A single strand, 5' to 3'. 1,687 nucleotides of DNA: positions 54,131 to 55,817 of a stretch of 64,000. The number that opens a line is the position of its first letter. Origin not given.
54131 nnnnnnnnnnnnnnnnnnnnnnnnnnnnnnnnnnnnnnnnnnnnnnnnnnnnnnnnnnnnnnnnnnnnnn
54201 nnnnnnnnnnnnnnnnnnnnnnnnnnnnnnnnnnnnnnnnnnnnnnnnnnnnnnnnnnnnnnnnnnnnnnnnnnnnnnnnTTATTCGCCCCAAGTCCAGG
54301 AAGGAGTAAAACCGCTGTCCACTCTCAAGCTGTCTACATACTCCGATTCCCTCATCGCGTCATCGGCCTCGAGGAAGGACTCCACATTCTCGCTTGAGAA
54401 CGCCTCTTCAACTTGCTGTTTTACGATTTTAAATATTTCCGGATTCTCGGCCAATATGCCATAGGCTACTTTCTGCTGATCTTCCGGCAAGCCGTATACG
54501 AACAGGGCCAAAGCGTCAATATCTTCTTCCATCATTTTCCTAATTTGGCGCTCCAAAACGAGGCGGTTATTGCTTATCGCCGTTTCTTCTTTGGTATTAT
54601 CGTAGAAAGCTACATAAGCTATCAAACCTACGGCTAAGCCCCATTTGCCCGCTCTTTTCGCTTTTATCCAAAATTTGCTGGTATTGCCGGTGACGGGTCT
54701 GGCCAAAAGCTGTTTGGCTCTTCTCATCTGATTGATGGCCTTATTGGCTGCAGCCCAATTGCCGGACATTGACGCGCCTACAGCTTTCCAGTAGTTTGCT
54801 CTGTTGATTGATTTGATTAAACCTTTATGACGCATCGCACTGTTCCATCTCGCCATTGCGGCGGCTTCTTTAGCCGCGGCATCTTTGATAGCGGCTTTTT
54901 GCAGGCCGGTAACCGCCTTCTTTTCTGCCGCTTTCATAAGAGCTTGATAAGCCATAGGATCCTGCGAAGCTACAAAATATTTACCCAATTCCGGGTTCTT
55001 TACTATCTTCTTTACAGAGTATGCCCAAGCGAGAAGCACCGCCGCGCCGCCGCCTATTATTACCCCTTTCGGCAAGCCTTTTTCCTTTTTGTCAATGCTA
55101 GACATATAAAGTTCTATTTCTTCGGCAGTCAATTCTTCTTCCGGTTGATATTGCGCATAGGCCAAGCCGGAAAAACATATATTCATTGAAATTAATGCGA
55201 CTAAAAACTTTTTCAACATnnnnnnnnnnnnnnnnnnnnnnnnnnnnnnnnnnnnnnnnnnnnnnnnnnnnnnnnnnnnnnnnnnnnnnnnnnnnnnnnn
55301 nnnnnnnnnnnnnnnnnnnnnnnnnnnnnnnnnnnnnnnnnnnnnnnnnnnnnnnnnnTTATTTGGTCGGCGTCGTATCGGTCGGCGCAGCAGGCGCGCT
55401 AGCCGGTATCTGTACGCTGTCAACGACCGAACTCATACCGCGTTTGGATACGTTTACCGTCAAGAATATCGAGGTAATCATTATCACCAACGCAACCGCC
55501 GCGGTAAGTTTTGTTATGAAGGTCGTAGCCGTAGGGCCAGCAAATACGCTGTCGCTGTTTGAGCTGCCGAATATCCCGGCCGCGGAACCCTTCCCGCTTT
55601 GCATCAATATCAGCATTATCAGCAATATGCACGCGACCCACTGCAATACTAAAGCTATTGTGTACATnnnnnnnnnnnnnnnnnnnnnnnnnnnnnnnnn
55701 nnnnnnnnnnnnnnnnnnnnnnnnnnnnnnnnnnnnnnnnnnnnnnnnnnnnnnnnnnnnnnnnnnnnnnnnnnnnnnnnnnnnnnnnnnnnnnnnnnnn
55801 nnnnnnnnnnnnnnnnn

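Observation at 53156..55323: Tandem paralogous membrane proteins, each with its own copy of the composite promoter and its own terminator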

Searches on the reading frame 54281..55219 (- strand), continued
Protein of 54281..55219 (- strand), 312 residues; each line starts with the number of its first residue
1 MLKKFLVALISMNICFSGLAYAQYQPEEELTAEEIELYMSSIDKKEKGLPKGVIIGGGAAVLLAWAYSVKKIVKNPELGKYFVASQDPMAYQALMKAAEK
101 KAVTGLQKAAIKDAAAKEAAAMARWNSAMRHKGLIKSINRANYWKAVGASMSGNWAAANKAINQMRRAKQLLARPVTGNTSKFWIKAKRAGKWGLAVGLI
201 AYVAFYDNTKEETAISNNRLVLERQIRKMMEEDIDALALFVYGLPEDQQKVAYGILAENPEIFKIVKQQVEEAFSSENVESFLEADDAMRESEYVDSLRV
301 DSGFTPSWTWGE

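Call 99: find_homologous_proteins(query=A4, max_evalue=0.001)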
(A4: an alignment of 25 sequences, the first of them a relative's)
Query A4 (25 sequences) (312 aa, profile of the alignment): 33 proteins with E <= 0.001 among 8000 candidates.
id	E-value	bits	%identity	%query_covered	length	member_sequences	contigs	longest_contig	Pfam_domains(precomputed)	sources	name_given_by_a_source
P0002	5.6e-86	307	100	100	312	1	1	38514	-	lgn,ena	-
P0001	1.7e-85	306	100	100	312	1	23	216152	-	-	-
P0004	1.6e-84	303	72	100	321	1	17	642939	-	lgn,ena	-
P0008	2.2e-84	302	71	100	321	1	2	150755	-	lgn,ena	-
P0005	2.8e-84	302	72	100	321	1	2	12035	-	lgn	-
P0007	3.3e-84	302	71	100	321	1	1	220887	-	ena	-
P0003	4.2e-84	301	72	100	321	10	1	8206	-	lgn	-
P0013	5.1e-84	301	70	100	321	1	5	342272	-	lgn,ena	-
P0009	6.1e-84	301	71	100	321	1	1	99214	-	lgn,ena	-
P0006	6.6e-84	301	72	100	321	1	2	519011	-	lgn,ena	-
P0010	1.0e-83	300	71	100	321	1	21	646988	-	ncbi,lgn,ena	-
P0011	1.1e-83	300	71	100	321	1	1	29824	-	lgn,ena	-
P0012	2.6e-83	299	71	100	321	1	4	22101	-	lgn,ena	-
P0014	3.6e-83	298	70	100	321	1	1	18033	-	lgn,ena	-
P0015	4.4e-83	298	70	100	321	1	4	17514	-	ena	-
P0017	1.1e-67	247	59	100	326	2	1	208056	-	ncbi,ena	-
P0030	1.5e-55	207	49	96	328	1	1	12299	-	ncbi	-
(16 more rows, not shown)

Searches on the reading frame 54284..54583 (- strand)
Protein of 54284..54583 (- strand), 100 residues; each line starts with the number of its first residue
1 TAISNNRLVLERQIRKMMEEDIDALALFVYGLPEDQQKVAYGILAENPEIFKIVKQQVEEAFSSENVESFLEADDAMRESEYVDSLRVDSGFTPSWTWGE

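Call 67: search_solved_structures(query=A5, max_evalue=5)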
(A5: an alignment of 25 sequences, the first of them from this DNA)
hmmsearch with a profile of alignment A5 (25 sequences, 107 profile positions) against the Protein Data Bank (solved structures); distinct sequences matched with E-value up to 5: 8.
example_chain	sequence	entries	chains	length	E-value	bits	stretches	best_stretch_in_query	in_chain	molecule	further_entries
8vvy_A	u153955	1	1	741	0.2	15.3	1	16-100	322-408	Cullin-1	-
1ldj_A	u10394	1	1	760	0.21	15.3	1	16-100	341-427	Cullin homolog 1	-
8ua6_A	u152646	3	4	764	0.22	15.2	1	16-100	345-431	Cullin-1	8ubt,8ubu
1u6g_A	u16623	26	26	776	0.22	15.2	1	16-100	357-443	Cullin homolog 1 | Cullin-1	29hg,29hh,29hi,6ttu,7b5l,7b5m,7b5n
9xzj_C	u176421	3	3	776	0.23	15.2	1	16-100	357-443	Cullin-1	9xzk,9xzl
9jkb_A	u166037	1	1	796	0.24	15.1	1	16-100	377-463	Cullin-1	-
8or0_A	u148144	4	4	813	0.25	15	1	16-100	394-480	Cullin-1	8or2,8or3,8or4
3bx7_A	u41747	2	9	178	0.82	13.4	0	21-49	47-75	ENGINEERED HUMAN LIPOCALIN 2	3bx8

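Call 72: predict_structure(alignment_id=A5)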
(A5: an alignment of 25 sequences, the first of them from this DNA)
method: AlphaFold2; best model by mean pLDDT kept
length: 100 residues; sequences in the alignment: 25
mean_pLDDT: 78.2   pTM: 0.54
mean pLDDT of the five models: 78.2, 74.2, 72.7, 67.3, 65.8
residues with pLDDT >= 90: 8; 70-90: 68; 50-70: 15; < 50: 9
segments of 3 or more residues with pLDDT < 50: 91-94, 96-100
pLDDT, mean of each block of 10 residues (from residue 1): 74 89 88 89 88 85 82 78 60 48
secondary structure, 60 per line:
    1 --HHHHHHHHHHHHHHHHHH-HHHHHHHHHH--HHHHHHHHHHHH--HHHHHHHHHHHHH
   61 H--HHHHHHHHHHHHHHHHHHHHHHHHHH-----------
elements in order: H3-20 H22-31 H34-45 H48-61 H64-89

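Call 76: fold_search(model_id=the predicted structure, library=pdb)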
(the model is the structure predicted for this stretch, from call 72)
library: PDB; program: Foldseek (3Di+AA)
matches with E <= 10: 49; with E <= 0.001: 0
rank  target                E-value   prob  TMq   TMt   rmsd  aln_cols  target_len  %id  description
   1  7zcg_B                2.5e+00  0.12  0.28  0.20  18.3       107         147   12  CHMP2A-CHMP3 heterodimer (430 Angstrom diameter) (released 2023-01-18)
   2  3mzg_A                3.5e+00  0.08  0.23  0.14  12.9        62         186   16  Crystal structure of a human prolactin receptor antagonist in complex with the extracellular domain of the human prola (released 2010-09-29)
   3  1m62_MODEL_1_A        3.8e+00  0.08  0.23  0.25   7.1        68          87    9  Solution structure of the BAG domain from BAG4/SODD (released 2002-07-24)
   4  5iza_A                3.8e+00  0.05  0.17  0.08   8.4        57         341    7  Protein-protein interaction (released 2017-07-05)
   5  6ipo_A                4.2e+00  0.06  0.19  0.14  13.4        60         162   15  Ferritin mutant C90A/C102A/C130A/D144C (released 2019-03-13)
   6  3n0p_A                4.5e+00  0.07  0.23  0.14  13.0        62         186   16  A mutant human Prolactin receptor antagonist H30A in complex with the extracellular domain of the human prolactin rece (released 2010-09-29)
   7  3n06_A                4.5e+00  0.06  0.18  0.11  13.2        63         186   16  A mutant human Prolactin receptor antagonist H27A in complex with the extracellular domain of the human prolactin rece (released 2010-09-29)
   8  5gn8_B                5.1e+00  0.06  0.19  0.14  13.3        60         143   15  Structure of a 48-mer protein nanocage fabricated from its 24-mer analogue by subunit interface redesign (released 2016-12-14)
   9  8eox_A                5.8e+00  0.07  0.29  0.21  15.4        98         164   17  Precisely patterned nanofibers made from extendable protein multiplexes (released 2023-08-16)
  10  6dmp_MODEL_1_A        6.1e+00  0.06  0.21  0.26  13.4        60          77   20  De Novo Design of a Protein Heterodimer with Specificity Mediated by Hydrogen Bond Networks (released 2018-12-19)
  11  9i1d                  6.1e+00  0.04  0.18  0.13  13.0        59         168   14  Iron loaded human mitochondrial ferritin D131N mutant 5 minute oxygen soak (released 2026-01-28)
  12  4l8i_A                6.1e+00  0.04  0.18  0.16  15.2        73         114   16  Crystal structure of RSV epitope scaffold FFL_005 (released 2014-02-12)
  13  5fd7                  6.5e+00  0.06  0.27  0.23  18.7       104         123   15  X-ray Crystal Structure of ESCRT-III Snf7 core domain (conformation A) (released 2015-12-30)
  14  6ipo_B                6.5e+00  0.04  0.18  0.13  12.8        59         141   15  Ferritin mutant C90A/C102A/C130A/D144C (released 2019-03-13)
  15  8xwy_D                6.5e+00  0.02  0.13  0.15  10.5        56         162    9  Structure of Interleukin-27 (released 2025-01-22)
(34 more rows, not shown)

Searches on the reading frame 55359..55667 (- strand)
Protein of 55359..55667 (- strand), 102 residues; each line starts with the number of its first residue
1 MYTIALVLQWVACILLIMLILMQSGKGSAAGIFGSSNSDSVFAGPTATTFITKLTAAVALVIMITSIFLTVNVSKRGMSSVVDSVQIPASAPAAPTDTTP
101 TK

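Call 5: search_protein_families(library=pfam, proteins=[window:55359-55667:-], max_evalue=1)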
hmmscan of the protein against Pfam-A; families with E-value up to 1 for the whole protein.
window:55359-55667:- (102 aa): 3 families
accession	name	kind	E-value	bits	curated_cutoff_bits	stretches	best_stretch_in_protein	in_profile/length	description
PF03840.19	SecG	-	2.3e-15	56.9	29.2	1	5-71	2-69/70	Preprotein translocase SecG subunit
PF23906.1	DUF7248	-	0.16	12.4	27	1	55-85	20-54/58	Family of unknown function (DUF7248)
PF10717.14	ODV-E18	-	0.78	10.1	28.1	1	8-50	31-73/87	Occlusion-derived virus envelope protein ODV-E18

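Call 6: search_protein_families(library=ncbifam, proteins=[window:55359-55667:-], max_evalue=1)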
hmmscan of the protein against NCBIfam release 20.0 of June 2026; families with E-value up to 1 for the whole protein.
window:55359-55667:- (102 aa): 1 family
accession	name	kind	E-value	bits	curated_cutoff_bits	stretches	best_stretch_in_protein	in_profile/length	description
TIGR00810.1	secG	equivalog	2.9e-16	59.3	30.85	1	2-70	1-70/73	preprotein translocase subunit SecG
